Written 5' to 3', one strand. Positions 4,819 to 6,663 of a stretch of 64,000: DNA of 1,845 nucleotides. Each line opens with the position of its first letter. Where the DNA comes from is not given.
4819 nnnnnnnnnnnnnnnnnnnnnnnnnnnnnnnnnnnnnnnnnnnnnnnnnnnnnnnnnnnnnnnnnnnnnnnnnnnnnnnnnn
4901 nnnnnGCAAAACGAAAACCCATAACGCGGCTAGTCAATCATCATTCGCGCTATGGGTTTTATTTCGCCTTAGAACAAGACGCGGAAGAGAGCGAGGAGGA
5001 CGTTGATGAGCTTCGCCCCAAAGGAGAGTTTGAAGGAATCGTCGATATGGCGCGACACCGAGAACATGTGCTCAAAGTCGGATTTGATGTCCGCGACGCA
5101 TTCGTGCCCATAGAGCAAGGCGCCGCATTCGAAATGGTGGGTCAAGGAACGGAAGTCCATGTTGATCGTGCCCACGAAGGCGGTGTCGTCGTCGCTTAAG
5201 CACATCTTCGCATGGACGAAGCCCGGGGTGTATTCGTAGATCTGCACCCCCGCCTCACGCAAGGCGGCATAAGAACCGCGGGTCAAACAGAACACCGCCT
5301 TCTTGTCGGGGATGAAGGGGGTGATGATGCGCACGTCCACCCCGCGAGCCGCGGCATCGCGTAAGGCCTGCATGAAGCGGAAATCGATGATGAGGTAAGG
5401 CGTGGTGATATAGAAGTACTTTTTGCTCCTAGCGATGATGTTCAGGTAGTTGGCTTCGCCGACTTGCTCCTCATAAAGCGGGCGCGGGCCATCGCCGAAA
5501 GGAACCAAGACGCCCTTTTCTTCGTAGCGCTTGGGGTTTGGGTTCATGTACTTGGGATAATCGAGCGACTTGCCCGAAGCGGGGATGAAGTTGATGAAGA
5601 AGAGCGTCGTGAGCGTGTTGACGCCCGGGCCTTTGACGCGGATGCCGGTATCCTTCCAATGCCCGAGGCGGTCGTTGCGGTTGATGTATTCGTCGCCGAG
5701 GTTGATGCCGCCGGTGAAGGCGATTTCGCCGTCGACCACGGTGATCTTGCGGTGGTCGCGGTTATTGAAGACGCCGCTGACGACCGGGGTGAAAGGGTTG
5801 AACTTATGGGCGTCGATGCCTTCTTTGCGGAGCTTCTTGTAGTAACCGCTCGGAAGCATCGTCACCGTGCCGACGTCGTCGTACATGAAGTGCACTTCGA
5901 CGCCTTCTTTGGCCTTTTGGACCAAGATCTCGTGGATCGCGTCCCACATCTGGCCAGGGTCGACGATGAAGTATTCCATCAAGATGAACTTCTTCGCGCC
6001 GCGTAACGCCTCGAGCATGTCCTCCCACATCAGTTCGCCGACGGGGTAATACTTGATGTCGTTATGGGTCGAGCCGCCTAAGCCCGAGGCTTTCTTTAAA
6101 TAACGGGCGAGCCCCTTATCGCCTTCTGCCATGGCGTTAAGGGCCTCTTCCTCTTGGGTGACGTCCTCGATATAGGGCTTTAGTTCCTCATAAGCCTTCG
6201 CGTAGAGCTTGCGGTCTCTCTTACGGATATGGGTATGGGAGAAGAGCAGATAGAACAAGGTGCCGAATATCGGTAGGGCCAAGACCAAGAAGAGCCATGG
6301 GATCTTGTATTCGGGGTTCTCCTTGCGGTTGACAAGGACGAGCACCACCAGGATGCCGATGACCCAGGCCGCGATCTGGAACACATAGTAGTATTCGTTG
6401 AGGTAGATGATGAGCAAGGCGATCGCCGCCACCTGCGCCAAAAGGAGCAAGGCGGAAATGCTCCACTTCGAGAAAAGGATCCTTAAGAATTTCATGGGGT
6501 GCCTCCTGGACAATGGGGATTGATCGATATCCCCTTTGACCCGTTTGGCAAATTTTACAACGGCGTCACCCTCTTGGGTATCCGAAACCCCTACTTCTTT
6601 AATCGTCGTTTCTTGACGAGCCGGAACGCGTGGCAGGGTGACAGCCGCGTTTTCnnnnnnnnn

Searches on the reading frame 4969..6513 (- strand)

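Call 27: search_protein_families(library=pfam, proteins=[window:4969-6513:-], max_evalue=0.01)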
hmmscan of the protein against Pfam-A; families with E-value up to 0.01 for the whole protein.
window:4969-6513:- (514 aa): 4 families
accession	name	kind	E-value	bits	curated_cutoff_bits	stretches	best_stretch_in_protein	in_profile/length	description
PF13091.12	PLDc_2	-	4.3e-40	137.1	27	2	357-483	2-131/132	PLD-like domain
PF00614.28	PLDc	-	7.5e-16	57.8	21.9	2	250-276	2-28/28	Phospholipase D Active site motif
PF13396.11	PLDc_N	-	5.6e-08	33.1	23.3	1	54-91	4-40/42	Phospholipase_D-nuclease N-terminal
PF09586.16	YfhO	-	0.0096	14.8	28.5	0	15-122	364-479/835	Bacterial membrane protein YfhO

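Call 69: search_protein_families(library=padloc, proteins=[window:4969-6513:-], max_evalue=0.001)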
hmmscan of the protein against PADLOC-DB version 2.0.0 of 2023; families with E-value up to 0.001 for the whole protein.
window:4969-6513:- (514 aa): 17 families
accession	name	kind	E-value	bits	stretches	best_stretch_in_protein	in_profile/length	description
PDLC02614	DrmC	-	1.4e-14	52.2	1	358-477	28-144/153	DrmC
PDLC02585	DrmC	-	5e-12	43.9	1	354-484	108-245/253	DrmC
PDLC02606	DrmC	-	1.1e-09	36.2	1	354-479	37-169/182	DrmC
PDLC02607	DrmC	-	4.2e-08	30.8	1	381-483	140-253/265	DrmC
PDLC02597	DrmC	-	4.7e-08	31.2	1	380-475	125-226/242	DrmC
PDLC02602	DrmC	-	5.8e-08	30.1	1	353-485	108-250/381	DrmC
PDLC02588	DrmC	-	1.5e-07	29.3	1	379-474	132-234/256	DrmC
PDLC03922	MkoB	-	1.8e-07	28.8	1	355-476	315-438/610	-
PDLC02604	DrmC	-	2.5e-07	29.2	1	433-491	32-89/92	DrmC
PDLC02594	DrmC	-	4.4e-07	27.6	0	381-472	125-217/240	DrmC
PDLC02611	DrmC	-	5.3e-06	24.7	0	360-484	5-130/138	DrmC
PDLC02601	DrmC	-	8.4e-06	23.4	0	433-491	235-292/295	DrmC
PDLC02616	DrmC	-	1.1e-05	23.1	0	359-484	89-216/224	DrmC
PDLC02612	DrmC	-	1.8e-05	22.4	1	357-487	98-228/235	DrmC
PDLC02589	DrmC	-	3.5e-05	21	0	429-483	200-253/264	DrmC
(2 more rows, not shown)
